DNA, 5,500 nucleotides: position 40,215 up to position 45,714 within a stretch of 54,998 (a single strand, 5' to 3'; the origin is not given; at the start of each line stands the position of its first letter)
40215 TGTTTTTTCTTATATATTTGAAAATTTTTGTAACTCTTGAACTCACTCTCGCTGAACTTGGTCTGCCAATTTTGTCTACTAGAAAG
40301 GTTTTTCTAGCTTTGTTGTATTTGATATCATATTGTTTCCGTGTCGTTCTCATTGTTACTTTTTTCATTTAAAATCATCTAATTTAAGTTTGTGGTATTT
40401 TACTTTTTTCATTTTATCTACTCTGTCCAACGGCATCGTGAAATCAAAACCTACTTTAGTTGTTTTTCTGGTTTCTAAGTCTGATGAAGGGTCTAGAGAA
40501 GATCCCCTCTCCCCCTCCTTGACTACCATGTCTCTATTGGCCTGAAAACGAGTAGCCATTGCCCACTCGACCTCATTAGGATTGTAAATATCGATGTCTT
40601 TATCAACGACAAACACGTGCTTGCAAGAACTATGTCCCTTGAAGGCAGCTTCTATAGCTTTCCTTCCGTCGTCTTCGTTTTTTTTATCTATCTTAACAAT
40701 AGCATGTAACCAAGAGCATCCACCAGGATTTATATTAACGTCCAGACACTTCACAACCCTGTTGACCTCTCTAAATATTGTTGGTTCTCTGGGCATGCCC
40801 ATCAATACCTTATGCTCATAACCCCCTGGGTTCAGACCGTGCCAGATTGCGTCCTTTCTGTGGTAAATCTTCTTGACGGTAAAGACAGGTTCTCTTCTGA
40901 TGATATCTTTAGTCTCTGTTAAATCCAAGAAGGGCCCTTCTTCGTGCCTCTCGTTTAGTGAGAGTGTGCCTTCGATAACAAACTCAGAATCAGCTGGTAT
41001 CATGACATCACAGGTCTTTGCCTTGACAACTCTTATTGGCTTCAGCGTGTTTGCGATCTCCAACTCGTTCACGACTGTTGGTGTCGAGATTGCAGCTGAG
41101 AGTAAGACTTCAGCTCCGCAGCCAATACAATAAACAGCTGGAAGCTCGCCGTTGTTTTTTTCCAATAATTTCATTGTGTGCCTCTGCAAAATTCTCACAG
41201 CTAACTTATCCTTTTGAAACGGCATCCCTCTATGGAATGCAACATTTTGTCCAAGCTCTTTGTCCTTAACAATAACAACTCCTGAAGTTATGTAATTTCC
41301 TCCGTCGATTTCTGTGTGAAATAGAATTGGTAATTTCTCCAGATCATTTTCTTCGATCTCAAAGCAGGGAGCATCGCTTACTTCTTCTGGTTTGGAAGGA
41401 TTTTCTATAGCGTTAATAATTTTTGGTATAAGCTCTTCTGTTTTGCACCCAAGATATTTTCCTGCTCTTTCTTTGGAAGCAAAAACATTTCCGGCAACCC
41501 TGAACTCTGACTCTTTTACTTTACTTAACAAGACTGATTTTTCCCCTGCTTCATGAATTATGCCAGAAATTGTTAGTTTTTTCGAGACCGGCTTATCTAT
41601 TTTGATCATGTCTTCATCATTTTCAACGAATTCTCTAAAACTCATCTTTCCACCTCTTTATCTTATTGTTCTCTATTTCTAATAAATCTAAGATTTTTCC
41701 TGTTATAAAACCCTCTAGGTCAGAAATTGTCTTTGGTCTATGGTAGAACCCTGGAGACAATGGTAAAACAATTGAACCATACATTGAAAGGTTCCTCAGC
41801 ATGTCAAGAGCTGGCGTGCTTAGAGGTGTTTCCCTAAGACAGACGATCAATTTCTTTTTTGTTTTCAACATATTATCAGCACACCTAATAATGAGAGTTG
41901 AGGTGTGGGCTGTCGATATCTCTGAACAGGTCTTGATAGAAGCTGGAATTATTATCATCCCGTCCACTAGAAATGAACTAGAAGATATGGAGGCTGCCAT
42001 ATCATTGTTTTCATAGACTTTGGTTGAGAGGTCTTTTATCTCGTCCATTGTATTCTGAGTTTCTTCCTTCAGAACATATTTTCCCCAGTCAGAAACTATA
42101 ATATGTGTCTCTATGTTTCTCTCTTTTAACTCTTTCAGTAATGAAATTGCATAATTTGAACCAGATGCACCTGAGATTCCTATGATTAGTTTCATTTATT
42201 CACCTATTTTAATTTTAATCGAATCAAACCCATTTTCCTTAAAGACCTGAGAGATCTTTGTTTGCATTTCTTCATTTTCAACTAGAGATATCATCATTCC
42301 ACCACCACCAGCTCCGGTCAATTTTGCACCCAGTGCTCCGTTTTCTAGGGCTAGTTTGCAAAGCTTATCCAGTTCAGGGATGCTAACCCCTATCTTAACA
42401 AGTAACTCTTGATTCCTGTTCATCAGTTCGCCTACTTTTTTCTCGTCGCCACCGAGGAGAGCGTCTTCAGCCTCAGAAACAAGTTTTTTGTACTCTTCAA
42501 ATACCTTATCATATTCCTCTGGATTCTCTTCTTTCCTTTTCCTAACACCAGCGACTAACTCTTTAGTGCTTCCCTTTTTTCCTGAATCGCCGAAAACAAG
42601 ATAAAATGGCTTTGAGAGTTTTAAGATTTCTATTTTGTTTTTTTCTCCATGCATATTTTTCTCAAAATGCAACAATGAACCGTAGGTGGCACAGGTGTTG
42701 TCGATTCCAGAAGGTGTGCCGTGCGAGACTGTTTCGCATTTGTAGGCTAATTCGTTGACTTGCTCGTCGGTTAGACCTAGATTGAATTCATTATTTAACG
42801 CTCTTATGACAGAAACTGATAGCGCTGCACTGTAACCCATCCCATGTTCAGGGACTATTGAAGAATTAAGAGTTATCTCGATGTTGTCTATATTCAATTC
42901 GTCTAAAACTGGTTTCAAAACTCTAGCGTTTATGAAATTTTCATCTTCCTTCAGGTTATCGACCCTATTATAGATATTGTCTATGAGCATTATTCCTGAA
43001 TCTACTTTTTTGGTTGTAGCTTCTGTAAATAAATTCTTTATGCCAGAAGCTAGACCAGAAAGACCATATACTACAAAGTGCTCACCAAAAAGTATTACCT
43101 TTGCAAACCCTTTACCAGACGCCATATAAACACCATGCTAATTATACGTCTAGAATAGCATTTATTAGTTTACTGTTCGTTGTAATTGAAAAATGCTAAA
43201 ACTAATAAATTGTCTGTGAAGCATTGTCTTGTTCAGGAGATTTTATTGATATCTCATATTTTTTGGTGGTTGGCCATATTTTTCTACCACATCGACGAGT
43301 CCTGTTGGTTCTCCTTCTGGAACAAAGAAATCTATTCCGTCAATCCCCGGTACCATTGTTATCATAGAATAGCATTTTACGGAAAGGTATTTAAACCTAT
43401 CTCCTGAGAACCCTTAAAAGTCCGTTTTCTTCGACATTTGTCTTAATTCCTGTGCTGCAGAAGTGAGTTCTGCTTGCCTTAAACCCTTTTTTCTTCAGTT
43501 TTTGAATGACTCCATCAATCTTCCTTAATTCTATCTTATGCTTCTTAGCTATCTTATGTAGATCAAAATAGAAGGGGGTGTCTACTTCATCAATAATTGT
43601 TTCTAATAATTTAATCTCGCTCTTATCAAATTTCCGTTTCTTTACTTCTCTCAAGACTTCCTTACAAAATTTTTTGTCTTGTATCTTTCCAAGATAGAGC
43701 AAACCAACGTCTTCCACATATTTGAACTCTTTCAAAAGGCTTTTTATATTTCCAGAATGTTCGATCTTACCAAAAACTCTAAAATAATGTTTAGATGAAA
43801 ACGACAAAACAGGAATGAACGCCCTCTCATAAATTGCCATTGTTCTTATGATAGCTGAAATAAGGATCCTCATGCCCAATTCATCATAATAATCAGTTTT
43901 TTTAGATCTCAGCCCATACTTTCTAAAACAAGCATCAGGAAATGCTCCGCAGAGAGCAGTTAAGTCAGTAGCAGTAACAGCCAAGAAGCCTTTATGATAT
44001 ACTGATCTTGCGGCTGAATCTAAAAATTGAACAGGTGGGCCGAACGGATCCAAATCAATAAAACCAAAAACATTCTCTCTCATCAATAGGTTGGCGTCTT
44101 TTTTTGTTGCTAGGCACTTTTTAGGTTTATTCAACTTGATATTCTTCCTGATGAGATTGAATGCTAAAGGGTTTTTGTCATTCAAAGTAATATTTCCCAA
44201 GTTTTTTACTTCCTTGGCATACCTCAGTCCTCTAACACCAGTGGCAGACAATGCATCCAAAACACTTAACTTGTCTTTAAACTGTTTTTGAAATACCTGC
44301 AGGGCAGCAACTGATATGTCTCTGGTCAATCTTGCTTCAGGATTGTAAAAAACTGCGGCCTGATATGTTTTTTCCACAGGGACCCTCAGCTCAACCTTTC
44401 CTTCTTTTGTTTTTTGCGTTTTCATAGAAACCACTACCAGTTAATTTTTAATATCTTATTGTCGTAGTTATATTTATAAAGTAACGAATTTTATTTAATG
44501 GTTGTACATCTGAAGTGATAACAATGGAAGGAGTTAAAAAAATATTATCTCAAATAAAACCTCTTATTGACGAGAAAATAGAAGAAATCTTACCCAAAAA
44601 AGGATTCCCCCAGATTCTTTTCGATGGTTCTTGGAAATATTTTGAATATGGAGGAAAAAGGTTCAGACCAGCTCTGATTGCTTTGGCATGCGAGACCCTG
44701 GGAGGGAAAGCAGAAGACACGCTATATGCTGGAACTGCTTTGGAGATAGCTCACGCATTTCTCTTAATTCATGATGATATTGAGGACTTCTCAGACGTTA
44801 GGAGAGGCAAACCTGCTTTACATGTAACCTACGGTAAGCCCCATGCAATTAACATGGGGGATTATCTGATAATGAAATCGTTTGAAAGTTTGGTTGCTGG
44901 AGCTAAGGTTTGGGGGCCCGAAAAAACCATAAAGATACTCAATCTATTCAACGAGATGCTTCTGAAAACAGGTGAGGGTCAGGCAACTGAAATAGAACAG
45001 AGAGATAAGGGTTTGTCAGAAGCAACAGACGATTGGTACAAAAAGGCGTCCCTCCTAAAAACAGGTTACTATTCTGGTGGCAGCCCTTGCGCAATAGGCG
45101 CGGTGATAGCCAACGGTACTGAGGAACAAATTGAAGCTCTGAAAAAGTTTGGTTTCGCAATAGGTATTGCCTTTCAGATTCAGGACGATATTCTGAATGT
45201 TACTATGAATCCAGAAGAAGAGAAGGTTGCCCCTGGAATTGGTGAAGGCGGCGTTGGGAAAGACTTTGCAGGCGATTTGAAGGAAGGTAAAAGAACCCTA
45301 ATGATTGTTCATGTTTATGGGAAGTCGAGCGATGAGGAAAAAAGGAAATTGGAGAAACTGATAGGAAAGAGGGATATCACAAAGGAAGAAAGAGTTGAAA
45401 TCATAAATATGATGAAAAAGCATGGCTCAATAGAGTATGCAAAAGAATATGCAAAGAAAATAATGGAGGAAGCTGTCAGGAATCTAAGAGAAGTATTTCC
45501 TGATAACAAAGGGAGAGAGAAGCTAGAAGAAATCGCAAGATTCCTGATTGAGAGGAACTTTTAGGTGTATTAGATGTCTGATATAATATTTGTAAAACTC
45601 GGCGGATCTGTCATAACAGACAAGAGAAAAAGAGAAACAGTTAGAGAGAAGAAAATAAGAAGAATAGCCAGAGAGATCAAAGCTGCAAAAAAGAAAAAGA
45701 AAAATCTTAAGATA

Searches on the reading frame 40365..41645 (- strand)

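Call 100: search_protein_families(library=pfam, proteins=[window:40365-41645:-], max_evalue=0.00001)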
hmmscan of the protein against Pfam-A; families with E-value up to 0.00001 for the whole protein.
window:40365-41645:- (426 aa): 3 families
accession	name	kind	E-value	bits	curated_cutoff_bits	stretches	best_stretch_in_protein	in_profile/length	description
PF01977.22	UbiD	-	2.7e-50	170.9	23.3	1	89-274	3-204/206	3-octaprenyl-4-hydroxybenzoate carboxy-lyase Rift-related domain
PF20696.2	UbiD_C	-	9e-31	107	24.2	1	280-401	2-126/127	3-octaprenyl-4-hydroxybenzoate carboxy-lyase C-terminal domain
PF20695.2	UbiD_N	-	1.4e-12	47.9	24.3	1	5-79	2-77/78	3-octaprenyl-4-hydroxybenzoate carboxy-lyase N-terminal domain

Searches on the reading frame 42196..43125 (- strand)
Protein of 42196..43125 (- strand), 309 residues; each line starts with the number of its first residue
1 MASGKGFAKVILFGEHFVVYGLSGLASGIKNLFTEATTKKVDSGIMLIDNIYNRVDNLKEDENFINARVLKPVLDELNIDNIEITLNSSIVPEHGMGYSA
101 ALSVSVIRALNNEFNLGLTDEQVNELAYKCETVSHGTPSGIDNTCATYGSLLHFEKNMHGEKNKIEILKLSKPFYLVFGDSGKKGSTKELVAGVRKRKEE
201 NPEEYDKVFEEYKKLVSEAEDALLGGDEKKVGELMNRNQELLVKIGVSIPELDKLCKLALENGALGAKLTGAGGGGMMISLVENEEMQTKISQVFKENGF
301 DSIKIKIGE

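Call 101: search_protein_families(library=pfam, proteins=[window:42196-43125:-], max_evalue=0.00001)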
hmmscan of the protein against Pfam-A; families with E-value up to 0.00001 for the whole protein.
window:42196-43125:- (309 aa): 2 families
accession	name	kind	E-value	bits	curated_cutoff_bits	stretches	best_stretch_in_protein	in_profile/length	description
PF08544.19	GHMP_kinases_C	-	6.5e-16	58.9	21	1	221-297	3-81/85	GHMP kinases C terminal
PF00288.32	GHMP_kinases_N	-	1.8e-15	57.3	22.3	1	68-148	5-84/87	GHMP kinases N terminal domain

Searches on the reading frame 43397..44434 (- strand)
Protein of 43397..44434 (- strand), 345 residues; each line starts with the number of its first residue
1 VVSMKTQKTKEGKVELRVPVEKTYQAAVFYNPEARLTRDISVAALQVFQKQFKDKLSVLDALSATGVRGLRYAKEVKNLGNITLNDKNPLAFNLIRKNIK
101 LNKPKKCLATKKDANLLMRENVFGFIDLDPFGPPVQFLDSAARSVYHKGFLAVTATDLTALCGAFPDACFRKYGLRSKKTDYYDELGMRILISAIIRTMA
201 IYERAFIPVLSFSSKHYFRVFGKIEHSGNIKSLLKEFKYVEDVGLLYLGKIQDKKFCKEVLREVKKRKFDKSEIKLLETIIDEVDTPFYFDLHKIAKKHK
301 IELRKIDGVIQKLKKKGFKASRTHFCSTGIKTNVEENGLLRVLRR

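Call 100: search_protein_families(library=pfam, proteins=[window:43397-44434:-], max_evalue=0.00001)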
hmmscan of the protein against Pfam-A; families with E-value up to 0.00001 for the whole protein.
window:43397-44434:- (345 aa): 1 family
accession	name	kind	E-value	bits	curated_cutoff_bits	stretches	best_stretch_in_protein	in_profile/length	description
PF02005.22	TRM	-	2.3e-98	330.3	27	2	23-240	15-239/376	N2,N2-dimethylguanosine tRNA methyltransferase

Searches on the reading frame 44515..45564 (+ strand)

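Call 100: search_protein_families(library=pfam, proteins=[window:44515-45564:+], max_evalue=0.00001)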
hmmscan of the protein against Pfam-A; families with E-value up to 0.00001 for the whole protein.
window:44515-45564:+ (349 aa): 1 family
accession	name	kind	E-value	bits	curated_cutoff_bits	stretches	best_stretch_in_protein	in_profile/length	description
PF00348.22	polyprenyl_synt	-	5.1e-58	196.7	27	1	39-297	8-248/251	Polyprenyl synthetase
